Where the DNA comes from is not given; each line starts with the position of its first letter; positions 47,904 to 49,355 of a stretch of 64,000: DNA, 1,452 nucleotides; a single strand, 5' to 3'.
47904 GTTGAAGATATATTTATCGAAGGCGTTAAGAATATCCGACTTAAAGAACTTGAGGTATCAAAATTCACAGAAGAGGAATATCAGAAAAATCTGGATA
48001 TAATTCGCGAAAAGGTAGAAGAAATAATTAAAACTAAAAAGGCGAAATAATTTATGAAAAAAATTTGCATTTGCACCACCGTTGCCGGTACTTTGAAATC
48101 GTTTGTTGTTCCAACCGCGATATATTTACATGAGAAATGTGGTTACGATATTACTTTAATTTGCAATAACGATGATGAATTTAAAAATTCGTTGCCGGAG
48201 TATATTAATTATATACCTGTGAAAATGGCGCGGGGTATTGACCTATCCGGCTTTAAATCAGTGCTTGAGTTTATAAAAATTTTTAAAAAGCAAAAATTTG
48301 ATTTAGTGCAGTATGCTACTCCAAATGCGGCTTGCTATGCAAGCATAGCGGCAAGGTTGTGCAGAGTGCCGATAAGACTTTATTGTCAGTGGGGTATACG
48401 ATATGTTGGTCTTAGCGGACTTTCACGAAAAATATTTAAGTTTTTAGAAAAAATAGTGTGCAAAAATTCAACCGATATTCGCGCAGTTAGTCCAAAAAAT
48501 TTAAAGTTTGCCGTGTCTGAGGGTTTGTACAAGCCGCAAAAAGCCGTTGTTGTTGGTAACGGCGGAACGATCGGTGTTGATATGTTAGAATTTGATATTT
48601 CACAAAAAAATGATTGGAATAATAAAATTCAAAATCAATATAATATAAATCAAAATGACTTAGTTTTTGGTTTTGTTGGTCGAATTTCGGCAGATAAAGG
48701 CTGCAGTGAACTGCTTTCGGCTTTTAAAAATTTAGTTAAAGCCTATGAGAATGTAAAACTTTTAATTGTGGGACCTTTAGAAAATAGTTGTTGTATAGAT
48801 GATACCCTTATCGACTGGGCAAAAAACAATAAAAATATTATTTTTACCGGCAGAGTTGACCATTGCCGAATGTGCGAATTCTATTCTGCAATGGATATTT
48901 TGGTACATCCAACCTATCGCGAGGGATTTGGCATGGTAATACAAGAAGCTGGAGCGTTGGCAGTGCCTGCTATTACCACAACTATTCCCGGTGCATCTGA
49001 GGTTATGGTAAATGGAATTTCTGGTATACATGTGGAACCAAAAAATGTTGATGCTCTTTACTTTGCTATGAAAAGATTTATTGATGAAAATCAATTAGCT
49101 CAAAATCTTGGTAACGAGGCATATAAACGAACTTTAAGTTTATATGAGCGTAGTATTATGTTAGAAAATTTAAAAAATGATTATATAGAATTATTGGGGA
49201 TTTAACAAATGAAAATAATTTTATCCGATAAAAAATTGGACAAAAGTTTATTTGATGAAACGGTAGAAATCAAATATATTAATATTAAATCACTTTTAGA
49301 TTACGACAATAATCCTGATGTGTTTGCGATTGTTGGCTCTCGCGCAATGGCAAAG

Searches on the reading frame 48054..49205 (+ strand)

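Call 67: search_protein_families(library=ncbifam, proteins=[window:48054-49205:+], max_evalue=0.00001)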
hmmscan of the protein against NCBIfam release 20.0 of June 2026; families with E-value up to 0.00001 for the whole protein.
window:48054-49205:+ (383 aa): 28 families (the best 25 are shown)
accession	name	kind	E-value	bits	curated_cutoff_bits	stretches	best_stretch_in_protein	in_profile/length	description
TIGR04157.1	glyco_rSAM_CFB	subfamily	8.7e-27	94.1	400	1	160-374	191-403/406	TIGR04157 family glycosyltransferase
TIGR03088.1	stp2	hypoth_equivalog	1.6e-26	93.2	409.05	1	66-376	66-369/374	TIGR03088 family PEP-CTERM/XrtA system glycosyltransferase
NF047684.1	TeichurnBiosyTuaC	equivalog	4.9e-25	88.3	550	1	145-380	162-389/391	teichuronic acid biosynthesis protein TuaC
NF012028.0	PRK15484.1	subfamily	1.5e-19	70.4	618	1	184-362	175-360/380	lipopolysaccharide N-acetylglucosaminyltransferase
TIGR02149.1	glgA_Coryne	subfamily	2.1e-19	69.9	302.4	1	131-364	137-374/391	glycogen synthase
NF041876.1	EPS_EpsE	equivalog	5.5e-18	65.4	400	1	204-366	216-382/389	exopolysaccharide biosynthesis GT4 family glycosyltransferase EpsE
NF038298.1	EPS_HpsO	equivalog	6.6e-18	64.6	575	1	173-377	176-384/388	hormogonium polysaccharide biosynthesis glycosyltransferase HpsO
NF053787.1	GlcN_PG_synth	equivalog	1.8e-17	63.3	480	1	172-381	170-360/361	N-acetylglucosaminyl phosphatidylglycerol synthase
TIGR03449.1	mycothiol_MshA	equivalog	2.3e-17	63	462.5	1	174-360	196-384/406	D-inositol-3-phosphate glycosyltransferase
TIGR04063.1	stp3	hypoth_equivalog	6.9e-17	61.4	442.05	1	126-356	145-371/397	TIGR04063 family PEP-CTERM/XrtA system glycosyltransferase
TIGR03999.1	thiol_BshA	equivalog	2.4e-16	59.7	273.7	1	75-380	78-373/375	N-acetyl-alpha-D-glucosaminyl L-malate synthase BshA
TIGR04047.1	MSMEG_0565_glyc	hypoth_equivalog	3.3e-14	52.7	259.85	1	163-348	160-344/373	MSMEG_0565 family glycosyltransferase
NF049988.1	MGlcDAGSynMgs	equivalog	1.1e-13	51.4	400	1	175-381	185-388/398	alpha-monoglucosyldiacylglycerol synthase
NF038295.1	EPS_HpsP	equivalog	5.2e-12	45.5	550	1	182-377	187-384/388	hormogonium polysaccharide biosynthesis glycosyltransferase HpsP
NF053513.1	Gtran_IagA_BgsA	equivalog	4.2e-10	39.1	460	1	174-358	135-310/333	LTA glycolipid anchor biosynthesis glycosyltransferase, IagA/BgsA family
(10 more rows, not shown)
